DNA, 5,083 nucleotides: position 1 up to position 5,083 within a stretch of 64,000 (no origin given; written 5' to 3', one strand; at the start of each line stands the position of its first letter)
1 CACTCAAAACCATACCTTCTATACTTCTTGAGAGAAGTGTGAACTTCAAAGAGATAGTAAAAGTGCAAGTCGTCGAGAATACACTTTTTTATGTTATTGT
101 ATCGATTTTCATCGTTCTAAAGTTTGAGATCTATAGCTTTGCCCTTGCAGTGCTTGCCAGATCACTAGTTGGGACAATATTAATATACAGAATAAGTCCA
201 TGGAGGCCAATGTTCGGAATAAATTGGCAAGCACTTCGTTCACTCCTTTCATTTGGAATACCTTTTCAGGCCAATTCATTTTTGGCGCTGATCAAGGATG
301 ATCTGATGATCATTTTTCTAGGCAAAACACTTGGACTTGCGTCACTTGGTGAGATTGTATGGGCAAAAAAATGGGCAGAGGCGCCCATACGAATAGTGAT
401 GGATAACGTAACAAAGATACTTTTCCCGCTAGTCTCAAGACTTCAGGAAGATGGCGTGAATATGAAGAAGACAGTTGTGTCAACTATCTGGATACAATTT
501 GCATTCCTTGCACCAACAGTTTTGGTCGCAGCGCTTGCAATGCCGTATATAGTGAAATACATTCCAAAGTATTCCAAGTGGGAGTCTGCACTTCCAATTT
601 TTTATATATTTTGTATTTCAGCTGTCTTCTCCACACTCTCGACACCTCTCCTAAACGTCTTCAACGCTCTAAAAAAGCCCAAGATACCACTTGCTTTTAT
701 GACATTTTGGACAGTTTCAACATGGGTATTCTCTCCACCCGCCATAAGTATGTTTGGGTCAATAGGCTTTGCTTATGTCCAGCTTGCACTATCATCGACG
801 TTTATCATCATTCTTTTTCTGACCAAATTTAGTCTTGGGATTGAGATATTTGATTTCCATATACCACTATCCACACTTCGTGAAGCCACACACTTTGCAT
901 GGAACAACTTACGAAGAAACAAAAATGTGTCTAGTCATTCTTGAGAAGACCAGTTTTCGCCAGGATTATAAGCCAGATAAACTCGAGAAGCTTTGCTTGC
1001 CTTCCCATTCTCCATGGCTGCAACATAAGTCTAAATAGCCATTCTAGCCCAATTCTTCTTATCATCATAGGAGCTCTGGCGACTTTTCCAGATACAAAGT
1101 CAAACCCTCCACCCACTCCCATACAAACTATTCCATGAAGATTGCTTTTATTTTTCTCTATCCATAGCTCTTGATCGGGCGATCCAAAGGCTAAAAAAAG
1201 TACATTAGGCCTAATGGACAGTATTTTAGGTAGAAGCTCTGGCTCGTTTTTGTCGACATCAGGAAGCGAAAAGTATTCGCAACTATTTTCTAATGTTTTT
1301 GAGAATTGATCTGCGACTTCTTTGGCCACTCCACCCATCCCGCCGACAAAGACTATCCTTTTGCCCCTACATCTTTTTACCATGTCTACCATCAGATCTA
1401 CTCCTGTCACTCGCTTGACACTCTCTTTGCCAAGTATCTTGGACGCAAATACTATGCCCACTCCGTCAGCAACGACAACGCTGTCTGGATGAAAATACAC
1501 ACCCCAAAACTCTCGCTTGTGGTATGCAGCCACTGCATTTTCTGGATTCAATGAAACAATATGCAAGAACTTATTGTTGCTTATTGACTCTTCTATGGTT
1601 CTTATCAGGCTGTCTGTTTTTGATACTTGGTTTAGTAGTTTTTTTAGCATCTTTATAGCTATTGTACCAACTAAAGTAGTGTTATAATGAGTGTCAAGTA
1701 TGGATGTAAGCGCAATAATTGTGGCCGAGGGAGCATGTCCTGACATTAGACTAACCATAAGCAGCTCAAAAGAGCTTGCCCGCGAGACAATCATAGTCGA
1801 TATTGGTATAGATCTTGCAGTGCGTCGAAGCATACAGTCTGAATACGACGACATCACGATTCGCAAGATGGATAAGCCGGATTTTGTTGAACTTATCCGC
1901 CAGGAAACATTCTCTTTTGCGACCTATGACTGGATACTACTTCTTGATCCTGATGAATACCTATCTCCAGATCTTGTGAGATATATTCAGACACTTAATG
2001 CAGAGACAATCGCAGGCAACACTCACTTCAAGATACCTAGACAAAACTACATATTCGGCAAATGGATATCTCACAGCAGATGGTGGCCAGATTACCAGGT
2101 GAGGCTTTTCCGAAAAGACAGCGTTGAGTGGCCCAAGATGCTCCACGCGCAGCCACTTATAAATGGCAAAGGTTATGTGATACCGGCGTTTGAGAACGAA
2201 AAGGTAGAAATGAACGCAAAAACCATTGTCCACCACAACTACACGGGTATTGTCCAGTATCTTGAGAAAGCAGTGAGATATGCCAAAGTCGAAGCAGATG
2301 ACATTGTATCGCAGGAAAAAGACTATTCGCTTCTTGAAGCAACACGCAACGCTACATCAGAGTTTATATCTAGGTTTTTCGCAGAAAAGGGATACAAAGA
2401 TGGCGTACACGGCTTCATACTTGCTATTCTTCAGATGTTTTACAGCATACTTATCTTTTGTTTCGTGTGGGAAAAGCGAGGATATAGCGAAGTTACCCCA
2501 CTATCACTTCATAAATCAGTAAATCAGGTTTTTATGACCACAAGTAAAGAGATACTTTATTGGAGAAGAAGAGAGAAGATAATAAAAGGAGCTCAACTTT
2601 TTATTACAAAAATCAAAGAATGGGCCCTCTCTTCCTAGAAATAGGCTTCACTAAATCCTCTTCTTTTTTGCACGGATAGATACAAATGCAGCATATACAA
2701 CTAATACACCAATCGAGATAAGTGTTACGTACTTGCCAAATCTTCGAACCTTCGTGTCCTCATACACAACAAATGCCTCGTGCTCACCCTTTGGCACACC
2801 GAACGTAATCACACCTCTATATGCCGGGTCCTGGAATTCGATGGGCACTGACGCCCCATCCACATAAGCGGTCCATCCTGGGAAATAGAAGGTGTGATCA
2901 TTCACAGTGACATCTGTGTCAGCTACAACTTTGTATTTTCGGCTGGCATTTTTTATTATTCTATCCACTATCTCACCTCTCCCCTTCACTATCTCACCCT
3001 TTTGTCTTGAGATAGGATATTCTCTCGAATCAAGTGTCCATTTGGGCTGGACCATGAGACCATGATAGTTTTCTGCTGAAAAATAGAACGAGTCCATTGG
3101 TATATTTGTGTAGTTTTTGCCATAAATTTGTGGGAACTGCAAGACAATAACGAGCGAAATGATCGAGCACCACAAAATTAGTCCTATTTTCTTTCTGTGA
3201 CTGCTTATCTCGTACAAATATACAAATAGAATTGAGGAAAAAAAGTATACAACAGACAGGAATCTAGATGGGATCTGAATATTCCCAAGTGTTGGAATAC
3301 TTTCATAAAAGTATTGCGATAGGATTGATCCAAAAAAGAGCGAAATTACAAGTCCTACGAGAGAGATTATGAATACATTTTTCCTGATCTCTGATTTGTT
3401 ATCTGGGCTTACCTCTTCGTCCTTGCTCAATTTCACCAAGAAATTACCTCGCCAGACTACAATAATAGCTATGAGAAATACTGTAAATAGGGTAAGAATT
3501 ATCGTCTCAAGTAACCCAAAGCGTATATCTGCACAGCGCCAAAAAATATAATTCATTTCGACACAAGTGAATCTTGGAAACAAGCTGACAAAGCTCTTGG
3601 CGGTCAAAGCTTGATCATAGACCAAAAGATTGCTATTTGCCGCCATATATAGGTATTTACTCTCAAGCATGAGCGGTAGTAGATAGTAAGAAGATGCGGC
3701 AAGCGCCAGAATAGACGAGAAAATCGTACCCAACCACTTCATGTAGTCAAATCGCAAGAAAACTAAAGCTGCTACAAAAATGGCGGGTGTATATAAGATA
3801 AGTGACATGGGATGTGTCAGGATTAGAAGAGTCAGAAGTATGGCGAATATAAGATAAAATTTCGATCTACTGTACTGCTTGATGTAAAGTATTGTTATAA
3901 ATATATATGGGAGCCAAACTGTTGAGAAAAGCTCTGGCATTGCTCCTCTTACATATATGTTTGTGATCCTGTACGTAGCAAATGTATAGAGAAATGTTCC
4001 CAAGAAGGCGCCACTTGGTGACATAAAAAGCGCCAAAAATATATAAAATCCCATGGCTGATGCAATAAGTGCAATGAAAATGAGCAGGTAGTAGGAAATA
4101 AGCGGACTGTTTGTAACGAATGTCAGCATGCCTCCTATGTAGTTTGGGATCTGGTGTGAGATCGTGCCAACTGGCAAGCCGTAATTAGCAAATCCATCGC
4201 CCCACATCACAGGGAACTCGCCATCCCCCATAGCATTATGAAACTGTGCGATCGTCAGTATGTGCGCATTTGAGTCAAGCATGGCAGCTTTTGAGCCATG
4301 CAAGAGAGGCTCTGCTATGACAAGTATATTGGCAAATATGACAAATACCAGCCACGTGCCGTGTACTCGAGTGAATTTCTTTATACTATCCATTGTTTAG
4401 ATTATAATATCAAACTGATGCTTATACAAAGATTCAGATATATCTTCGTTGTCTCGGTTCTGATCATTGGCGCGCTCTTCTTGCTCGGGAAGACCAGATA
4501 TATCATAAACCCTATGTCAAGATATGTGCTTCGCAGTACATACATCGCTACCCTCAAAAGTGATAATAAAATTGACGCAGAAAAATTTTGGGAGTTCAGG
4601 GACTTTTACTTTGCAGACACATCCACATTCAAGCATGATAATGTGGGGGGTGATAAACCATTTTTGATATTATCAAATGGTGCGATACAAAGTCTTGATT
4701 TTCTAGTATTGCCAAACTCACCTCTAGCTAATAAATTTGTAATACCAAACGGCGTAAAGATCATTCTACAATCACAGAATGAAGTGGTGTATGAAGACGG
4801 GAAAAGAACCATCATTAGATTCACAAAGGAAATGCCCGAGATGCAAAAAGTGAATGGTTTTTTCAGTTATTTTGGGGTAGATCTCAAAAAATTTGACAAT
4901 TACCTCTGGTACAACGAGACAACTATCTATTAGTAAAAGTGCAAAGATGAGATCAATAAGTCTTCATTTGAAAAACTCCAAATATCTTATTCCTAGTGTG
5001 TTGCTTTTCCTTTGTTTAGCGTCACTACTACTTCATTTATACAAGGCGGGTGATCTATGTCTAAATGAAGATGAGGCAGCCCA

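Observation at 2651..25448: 23-kb array of fourteen consecutive polytopic GT-C-like membrane protein genes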

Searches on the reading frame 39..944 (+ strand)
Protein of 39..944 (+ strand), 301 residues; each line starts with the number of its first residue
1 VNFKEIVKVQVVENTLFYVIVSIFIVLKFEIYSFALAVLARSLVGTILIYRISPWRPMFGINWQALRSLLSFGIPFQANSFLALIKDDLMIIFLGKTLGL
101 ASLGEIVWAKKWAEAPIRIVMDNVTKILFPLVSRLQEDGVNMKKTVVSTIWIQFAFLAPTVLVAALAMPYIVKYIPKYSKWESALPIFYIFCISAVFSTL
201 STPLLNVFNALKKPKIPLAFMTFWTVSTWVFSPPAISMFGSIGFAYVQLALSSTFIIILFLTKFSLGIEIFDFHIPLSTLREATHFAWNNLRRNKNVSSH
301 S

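Call 5: search_protein_families(library=pfam, max_evalue=0.01, proteins=[window:39-944:+])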
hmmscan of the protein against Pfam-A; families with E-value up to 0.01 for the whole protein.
window:39-944:+ (301 aa): 3 families
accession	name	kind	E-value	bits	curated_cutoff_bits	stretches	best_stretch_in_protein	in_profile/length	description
PF13440.11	Polysacc_synt_3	-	7.4e-24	84.9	23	1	1-175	109-283/293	Polysaccharide biosynthesis protein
PF01943.22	Polysacc_synt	-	3.2e-08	33.8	28.2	1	1-136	135-274/274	Polysaccharide biosynthesis protein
PF01554.23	MatE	-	0.002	18.3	24.9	1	141-228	67-155/161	MatE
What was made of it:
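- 39..944 (+): C-terminal part of a Wzx/MOP-type flippase, cut by the window start. Polysacc_synt_3 7e-24 (call 5).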

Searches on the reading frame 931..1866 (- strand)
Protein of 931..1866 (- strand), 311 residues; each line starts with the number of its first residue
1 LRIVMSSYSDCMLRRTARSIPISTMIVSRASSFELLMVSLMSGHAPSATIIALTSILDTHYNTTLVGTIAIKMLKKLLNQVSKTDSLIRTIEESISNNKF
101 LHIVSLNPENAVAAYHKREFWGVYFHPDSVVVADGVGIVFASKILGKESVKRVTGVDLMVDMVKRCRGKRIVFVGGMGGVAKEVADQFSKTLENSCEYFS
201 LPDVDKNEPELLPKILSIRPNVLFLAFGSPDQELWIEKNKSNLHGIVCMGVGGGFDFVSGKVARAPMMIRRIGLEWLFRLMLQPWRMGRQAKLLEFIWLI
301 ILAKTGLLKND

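Call 5: search_protein_families(library=pfam, max_evalue=0.01, proteins=[window:931-1866:-])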
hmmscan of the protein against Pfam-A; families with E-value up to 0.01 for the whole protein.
window:931-1866:- (311 aa): 1 family
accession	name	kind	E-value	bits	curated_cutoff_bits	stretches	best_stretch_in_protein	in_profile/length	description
PF03808.19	Glyco_tran_WecG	-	4.2e-45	154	27.4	1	130-290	3-167/168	Glycosyl transferase WecG/TagA/CpsF family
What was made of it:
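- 931..1866 (-): GT26 WecG/TagA-family glycosyltransferase (cytoplasmic; acts on a lipid-PP-linked primer). PF03808 4e-45 (call 5).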

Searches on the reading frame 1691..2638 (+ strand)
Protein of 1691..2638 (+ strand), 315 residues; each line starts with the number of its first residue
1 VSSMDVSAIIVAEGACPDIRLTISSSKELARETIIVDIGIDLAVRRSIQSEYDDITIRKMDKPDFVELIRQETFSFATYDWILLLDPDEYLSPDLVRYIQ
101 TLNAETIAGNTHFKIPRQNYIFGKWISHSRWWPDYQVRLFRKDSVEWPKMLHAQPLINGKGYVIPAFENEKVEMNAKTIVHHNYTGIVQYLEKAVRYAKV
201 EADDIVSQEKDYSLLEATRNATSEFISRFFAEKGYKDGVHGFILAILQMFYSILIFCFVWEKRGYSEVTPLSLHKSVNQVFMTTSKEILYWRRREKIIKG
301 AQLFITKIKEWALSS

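Call 5: search_protein_families(library=pfam, max_evalue=0.01, proteins=[window:1691-2638:+])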
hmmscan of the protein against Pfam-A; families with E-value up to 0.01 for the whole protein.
window:1691-2638:+ (315 aa): 1 family
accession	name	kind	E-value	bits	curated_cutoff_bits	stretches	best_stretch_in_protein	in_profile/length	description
PF00535.33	Glycos_transf_2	-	0.00016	22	23.3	1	9-141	3-143/168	Glycosyl transferase family 2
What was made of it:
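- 1691..2638 (+): GT2 glycosyltransferase with a WWPD-x3-RL motif and a hydrophobic C-terminal helix; paralogue of 25453. PF00535, weak (call 5).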

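Call 44: search_protein_families(library=ncbifam, max_evalue=0.001, proteins=[window:1691-2638:+])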
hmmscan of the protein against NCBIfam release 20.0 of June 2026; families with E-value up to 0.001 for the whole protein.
window:1691-2638:+ (315 aa): 0 families

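Call 46: search_solved_structures(query=window:1691-2638:+, max_evalue=0.1)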
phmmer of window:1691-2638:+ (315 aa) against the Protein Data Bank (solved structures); distinct sequences matched with E-value up to 0.1: 0.

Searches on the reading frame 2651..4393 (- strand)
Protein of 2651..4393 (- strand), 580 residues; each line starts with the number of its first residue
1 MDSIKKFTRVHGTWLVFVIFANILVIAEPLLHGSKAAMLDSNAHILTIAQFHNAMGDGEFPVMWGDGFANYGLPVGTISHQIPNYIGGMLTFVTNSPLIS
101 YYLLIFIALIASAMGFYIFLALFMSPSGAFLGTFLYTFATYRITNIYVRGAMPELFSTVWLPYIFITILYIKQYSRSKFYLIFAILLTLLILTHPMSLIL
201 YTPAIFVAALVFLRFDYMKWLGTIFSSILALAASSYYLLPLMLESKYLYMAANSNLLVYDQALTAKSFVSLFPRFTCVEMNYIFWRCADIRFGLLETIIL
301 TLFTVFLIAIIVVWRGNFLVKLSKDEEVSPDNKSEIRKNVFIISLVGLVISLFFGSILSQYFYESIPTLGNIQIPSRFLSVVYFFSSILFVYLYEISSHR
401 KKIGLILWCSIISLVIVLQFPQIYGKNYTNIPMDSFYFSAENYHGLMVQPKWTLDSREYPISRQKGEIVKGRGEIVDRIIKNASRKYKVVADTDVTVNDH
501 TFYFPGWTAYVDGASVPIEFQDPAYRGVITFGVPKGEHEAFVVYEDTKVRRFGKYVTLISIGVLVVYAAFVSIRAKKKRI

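Call 4: search_protein_families(library=pfam, max_evalue=0.01, proteins=[window:2651-4393:-])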
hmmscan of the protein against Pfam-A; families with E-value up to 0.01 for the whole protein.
window:2651-4393:- (580 aa): 2 families
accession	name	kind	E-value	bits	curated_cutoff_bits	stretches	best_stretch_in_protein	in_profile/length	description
PF10131.15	PTPS_related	-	7e-09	35.1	26.4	1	83-419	8-307/621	6-pyruvoyl-tetrahydropterin synthase related domain; membrane protein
PF17431.7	YpmT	-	0.0051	17.2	25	0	340-364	4-29/60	Uncharacterized YmpT-like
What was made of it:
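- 2651..4393 (-): GT-C family P (PTPS_related / YfhO-like). PF10131 7e-9, 35 bits against a cut-off of 26.4 (call 4).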

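Call 44: search_protein_families(library=ncbifam, max_evalue=0.001, proteins=[window:2651-4393:-])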
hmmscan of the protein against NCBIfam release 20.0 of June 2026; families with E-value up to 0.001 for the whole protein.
window:2651-4393:- (580 aa): 0 families

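Call 88: search_protein_families(library=pfam, alignment_id=A9, max_evalue=0.001)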
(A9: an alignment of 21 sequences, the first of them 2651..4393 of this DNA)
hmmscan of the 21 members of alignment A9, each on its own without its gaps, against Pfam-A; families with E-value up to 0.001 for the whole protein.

A. member 1, window:2651-4393:- (580 aa): 1 family
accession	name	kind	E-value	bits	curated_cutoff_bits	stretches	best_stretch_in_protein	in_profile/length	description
PF10131.15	PTPS_related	-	7e-09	35.1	26.4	1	83-419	8-307/621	6-pyruvoyl-tetrahydropterin synthase related domain; membrane protein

B. families by the number of members that match (of 21 scanned): 4 families
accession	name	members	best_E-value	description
PF10131.15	PTPS_related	18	3.4e-14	6-pyruvoyl-tetrahydropterin synthase related domain; membrane protein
PF13231.12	PMT_2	4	0.00014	Dolichyl-phosphate-mannose-protein mannosyltransferase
PF09586.16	YfhO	2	5.1e-05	Bacterial membrane protein YfhO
PF20176.3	DUF6541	1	0.0002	Family of unknown function (DUF6541)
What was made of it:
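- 2651..4393 (-): Of 21 family members, 18 hit PTPS_related, 4 PMT_2 and 2 YfhO (call 88).
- Closest known: Multi-component. Same: Some family P members hit the YfhO model (call 88).
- Family P members also hit YfhO (call 88).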

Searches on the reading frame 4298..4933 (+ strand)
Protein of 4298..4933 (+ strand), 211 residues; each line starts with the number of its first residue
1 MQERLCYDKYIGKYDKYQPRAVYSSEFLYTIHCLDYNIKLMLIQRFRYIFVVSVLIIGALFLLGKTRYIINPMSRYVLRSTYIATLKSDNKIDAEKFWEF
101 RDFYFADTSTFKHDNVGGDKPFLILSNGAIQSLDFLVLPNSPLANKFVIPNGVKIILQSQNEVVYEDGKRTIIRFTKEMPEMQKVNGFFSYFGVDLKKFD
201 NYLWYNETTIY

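Call 5: search_protein_families(library=pfam, max_evalue=0.01, proteins=[window:4298-4933:+])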
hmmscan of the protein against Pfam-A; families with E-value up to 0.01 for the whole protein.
window:4298-4933:+ (211 aa): 0 families

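Call 44: search_protein_families(library=ncbifam, max_evalue=0.001, proteins=[window:4298-4933:+])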
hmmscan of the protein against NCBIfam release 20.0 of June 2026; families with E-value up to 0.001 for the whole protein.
window:4298-4933:+ (211 aa): 0 families
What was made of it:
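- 4298..4933 (+): Small single-pass membrane protein of unknown function, conserved beside the P and A genes. No Pfam or NCBIfam hit (calls 5, 44).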
